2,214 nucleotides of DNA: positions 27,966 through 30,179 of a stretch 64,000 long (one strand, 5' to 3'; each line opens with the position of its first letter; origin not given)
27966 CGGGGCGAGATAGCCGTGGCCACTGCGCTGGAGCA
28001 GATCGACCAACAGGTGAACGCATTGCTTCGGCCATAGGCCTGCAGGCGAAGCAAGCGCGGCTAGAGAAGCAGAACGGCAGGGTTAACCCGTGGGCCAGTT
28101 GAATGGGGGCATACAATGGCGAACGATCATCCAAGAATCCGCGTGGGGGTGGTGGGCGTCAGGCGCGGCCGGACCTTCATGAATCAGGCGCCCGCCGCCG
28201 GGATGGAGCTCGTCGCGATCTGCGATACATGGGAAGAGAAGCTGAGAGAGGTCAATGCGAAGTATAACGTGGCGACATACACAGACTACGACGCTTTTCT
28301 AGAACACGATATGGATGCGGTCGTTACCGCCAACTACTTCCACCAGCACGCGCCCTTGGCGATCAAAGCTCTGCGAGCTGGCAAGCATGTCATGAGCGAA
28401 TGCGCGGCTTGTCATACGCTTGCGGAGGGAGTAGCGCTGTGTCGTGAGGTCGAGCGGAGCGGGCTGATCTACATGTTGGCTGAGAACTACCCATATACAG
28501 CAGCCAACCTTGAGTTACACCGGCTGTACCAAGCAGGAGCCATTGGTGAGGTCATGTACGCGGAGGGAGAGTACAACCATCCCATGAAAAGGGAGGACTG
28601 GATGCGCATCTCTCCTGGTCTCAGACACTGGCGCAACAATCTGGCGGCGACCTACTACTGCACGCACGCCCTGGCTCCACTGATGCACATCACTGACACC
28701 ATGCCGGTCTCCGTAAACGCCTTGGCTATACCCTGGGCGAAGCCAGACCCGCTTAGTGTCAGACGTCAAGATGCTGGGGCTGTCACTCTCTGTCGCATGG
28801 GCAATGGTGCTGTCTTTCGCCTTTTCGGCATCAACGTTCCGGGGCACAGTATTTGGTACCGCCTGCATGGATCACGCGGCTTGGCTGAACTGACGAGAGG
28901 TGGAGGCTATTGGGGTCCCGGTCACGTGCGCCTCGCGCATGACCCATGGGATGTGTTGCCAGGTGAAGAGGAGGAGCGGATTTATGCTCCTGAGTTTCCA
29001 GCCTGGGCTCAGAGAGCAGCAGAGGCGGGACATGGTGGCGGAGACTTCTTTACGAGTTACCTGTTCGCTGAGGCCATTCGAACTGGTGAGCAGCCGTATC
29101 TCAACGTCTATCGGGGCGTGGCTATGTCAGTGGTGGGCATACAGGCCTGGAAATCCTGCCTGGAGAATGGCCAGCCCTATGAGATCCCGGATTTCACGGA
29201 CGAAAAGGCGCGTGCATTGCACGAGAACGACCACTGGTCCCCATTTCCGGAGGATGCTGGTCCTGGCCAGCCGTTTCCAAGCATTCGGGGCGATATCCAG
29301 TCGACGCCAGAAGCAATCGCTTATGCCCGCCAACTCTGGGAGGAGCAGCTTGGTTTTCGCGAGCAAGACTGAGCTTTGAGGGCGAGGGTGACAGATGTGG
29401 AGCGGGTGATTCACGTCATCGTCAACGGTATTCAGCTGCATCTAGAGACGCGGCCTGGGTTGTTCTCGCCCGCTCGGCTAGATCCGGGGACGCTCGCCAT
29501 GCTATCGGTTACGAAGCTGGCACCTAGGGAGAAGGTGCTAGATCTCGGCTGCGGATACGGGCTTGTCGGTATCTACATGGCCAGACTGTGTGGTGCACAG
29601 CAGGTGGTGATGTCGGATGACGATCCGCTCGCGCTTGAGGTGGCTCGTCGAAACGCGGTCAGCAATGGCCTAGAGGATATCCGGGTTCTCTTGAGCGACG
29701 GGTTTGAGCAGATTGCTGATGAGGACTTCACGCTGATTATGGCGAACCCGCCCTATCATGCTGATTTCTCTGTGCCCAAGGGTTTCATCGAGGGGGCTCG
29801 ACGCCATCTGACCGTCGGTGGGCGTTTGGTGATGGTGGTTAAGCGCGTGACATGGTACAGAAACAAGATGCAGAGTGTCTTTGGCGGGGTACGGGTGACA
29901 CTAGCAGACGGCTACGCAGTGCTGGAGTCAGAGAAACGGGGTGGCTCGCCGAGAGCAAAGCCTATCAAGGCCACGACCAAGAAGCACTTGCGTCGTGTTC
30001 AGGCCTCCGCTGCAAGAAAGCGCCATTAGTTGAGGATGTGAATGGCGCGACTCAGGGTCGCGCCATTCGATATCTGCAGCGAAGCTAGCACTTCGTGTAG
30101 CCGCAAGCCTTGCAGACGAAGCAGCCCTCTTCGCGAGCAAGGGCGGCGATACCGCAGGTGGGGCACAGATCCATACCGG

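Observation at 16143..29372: Carbohydrate island with six SBP genes but no ABC permease, ATPase or regulator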

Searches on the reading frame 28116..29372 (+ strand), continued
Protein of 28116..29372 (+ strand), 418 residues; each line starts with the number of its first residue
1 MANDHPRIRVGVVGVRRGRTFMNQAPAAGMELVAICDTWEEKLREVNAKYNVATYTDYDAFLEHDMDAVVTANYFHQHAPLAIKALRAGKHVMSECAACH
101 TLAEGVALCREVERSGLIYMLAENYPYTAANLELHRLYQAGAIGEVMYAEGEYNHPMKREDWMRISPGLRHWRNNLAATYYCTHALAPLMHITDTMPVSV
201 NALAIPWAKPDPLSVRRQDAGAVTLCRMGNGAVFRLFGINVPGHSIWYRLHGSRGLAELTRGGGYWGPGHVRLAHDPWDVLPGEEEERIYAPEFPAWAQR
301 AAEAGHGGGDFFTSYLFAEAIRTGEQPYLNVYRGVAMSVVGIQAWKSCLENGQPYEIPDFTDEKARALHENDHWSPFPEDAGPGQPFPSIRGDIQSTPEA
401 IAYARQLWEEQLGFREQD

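Call 82: search_solved_structures(query=window:28116-29372:+, max_evalue=1e-12, show_alignments=2)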
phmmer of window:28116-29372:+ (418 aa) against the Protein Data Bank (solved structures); distinct sequences matched with E-value up to 1e-12: 2.
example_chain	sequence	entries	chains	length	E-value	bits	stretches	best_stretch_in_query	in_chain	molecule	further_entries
2ixa_A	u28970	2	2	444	6.2e-16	61.7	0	278-365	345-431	ALPHA-N-ACETYLGALACTOSAMINIDASE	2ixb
6t2b_A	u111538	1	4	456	8.6e-15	57.9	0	7-190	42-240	Glycosyl hydrolase family 109 protein 2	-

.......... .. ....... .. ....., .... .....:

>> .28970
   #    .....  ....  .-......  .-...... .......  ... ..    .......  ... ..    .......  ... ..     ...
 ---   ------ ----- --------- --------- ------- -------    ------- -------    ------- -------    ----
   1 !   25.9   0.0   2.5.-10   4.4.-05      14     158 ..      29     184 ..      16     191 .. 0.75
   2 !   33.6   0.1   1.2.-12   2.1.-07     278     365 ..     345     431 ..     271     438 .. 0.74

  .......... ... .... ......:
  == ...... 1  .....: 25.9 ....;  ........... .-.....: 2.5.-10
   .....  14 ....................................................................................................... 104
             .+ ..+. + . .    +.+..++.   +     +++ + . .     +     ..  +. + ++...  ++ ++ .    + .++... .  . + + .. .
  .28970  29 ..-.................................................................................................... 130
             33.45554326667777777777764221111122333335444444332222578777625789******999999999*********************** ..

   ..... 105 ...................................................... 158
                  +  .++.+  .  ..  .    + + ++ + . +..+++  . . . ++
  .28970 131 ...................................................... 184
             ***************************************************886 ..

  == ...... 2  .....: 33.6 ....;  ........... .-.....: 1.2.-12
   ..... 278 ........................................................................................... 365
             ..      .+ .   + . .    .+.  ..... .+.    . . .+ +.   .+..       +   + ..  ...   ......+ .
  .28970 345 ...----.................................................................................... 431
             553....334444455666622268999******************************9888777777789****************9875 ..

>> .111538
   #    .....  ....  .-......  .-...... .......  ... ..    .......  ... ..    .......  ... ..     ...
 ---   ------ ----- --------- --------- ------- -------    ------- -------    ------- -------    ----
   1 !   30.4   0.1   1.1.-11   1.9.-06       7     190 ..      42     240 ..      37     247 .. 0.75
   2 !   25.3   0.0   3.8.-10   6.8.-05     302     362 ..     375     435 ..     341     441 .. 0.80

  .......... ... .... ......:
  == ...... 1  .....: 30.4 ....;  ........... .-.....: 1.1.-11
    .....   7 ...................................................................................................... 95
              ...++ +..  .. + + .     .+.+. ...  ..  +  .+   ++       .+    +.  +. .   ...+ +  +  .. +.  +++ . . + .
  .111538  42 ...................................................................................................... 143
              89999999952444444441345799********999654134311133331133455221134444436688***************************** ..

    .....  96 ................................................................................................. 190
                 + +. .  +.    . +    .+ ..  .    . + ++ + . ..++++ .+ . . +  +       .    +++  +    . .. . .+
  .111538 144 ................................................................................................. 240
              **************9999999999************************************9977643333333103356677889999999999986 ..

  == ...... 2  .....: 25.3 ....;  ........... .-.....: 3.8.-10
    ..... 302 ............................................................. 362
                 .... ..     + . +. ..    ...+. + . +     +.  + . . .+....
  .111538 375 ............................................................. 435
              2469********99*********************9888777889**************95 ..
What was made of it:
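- On GH109 (for Gfo2): AGHGGG aligns with GAGHGG (2ixa) and GGHGG (6t2b) (call 82).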

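Call 84: search_protein_families(library=ncbifam, proteins=[window:28116-29372:+], max_evalue=0.00001)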
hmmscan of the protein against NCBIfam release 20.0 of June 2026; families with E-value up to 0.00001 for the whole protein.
window:28116-29372:+ (418 aa): 5 families
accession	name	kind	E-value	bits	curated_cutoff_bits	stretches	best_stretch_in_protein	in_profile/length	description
NF040723.1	UDP-GlcNAcDh_Arch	equivalog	1.6e-15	57.4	450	1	9-149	7-144/302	UDP-N-acetylglucosamine 3-dehydrogenase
TIGR04380.1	myo_inos_iolG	equivalog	7.1e-14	51.4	355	1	8-151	2-150/330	inositol 2-dehydrogenase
NF052479.1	LevoglcsnDh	equivalog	3.3e-12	45.8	650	1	26-154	33-162/386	levoglucosan dehydrogenase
NF008607.0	PRK11579.1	subfamily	3.5e-12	46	330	1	7-162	4-163/346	oxidoreductase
NF058561.1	BT_2158_fam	equivalog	2.8e-09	36.1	750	1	12-157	40-188/487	glycoside 3-dehydrogenase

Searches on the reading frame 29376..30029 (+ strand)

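Call 8: search_protein_families(library=pfam, proteins=[window:29376-30029:+], max_evalue=0.01)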
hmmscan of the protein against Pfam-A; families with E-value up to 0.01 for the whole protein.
window:29376-30029:+ (217 aa): 15 families
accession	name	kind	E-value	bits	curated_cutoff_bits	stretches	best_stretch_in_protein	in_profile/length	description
PF05175.20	MTS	-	3.6e-39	134.6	23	1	21-183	2-169/170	Methyltransferase small domain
PF13649.12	Methyltransf_25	-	1.4e-11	45.3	27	1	54-149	1-97/97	Methyltransferase domain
PF06325.19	PrmA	-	6.2e-11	42.8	22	1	48-124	159-233/296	Ribosomal protein L11 methyltransferase (PrmA)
PF13847.12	Methyltransf_31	-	1.3e-10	41.6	27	1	52-154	5-110/145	Methyltransferase domain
PF08241.18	Methyltransf_11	-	1.9e-08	35.2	21.2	1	55-153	1-95/95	Methyltransferase domain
PF12847.13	Methyltransf_18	-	9e-07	29.4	27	1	47-121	10-86/151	Methyltransferase domain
PF01135.25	PCMT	-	2.7e-06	27.7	20.3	1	42-157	65-175/210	Protein-L-isoaspartate(D-aspartate) O-methyltransferase (PCMT)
PF10294.15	Methyltransf_16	-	1.2e-05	25.5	21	1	51-96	47-91/174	Lysine methyltransferase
PF08242.18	Methyltransf_12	-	1.8e-05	25.8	30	1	55-151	1-98/98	Methyltransferase domain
PF03602.21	Cons_hypoth95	-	3.7e-05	23.9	24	1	50-131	41-127/182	Conserved hypothetical protein 95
PF02475.24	TRM5-TYW2_MTfase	-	0.00024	21.6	28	1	17-127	6-114/164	TRM5/TYW2 methyltransferase domain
PF02353.26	CMAS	-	0.0063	16.3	27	1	43-120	55-130/273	Mycolic acid cyclopropane synthetase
PF01209.24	Ubie_methyltran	-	0.0066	16.3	20.1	1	51-152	48-150/233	ubiE/COQ5 methyltransferase family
PF01170.24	UPF0020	-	0.0076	16.4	22.3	0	75-128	77-132/197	RMKL-like, methyltransferase domain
PF13489.12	Methyltransf_23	-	0.0079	16.4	27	1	46-95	18-65/164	Methyltransferase domain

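Call 84: search_protein_families(library=ncbifam, proteins=[window:29376-30029:+], max_evalue=0.00001)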
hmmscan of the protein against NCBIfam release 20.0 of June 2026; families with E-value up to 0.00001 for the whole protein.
window:29376-30029:+ (217 aa): 26 families (the best 25 are shown)
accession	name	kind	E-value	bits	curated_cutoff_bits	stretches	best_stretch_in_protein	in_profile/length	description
NF007023.0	PRK09489.1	equivalog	2e-24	86.4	295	1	20-175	166-323/342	16S rRNA (guanine(1207)-N(2))-methyltransferase RsmC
TIGR03534.1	RF_mod_PrmC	equivalog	1.2e-18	67.5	199.1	1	20-127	57-166/253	peptide chain release factor N(5)-glutamine methyltransferase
NF011529.0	PRK14968.1-3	equivalog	6.8e-18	64.8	162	1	20-127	7-108/198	putative methyltransferase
TIGR03533.1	L3_gln_methyl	equivalog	4.2e-14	52.5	229.7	1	50-129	121-201/284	50S ribosomal protein L3 N(5)-glutamine methyltransferase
NF011577.0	PRK15001.1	equivalog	5.8e-13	48.4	468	1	6-189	184-375/378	23S rRNA (guanine(1835)-N(2))-methyltransferase RlmG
TIGR00536.1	hemK_fam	subfamily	2.1e-12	46.7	115.5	1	47-127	108-192/286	HemK family protein methyltransferase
NF001785.0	PRK00517.2-2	equivalog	1e-11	44.6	188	1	50-124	145-218/282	50S ribosomal protein L11 methyltransferase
TIGR00537.1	hemK_rel_arch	hypoth_equivalog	2.8e-11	43.5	87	1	51-127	20-92/179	HemK2/MTQ2 family protein methyltransferase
TIGR00406.1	prmA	equivalog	2.9e-11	43.3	183.15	1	50-124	159-232/288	50S ribosomal protein L11 methyltransferase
TIGR02469.1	CbiT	equivalog_domain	2.1e-09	37.7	78.3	1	42-123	11-94/124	precorrin-6Y C5,15-methyltransferase (decarboxylating) subunit CbiT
NF047649.1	MTase_UXPK_star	exception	8e-09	34.9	460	1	43-153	70-181/283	methyltransferase/UXPK-star double selenoprotein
NF001790.0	PRK00517.3-3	equivalog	1.3e-08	34.5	269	1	36-153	107-223/262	50S ribosomal protein L11 methyltransferase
NF011527.0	PRK14968.1-1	equivalog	1.6e-08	34.5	242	1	32-127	17-103/192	putative methyltransferase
NF011530.0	PRK14968.1-4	equivalog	2.1e-08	33.8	243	1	36-127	25-109/202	putative methyltransferase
NF002421.0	PRK01544.1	equivalog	3.5e-08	32.6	567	1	50-130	138-219/524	bifunctional peptide chain release factor N(5)-glutamine methyltransferase PrmC/tRNA (guanosine(46)-N7)-methyltransferase TrmB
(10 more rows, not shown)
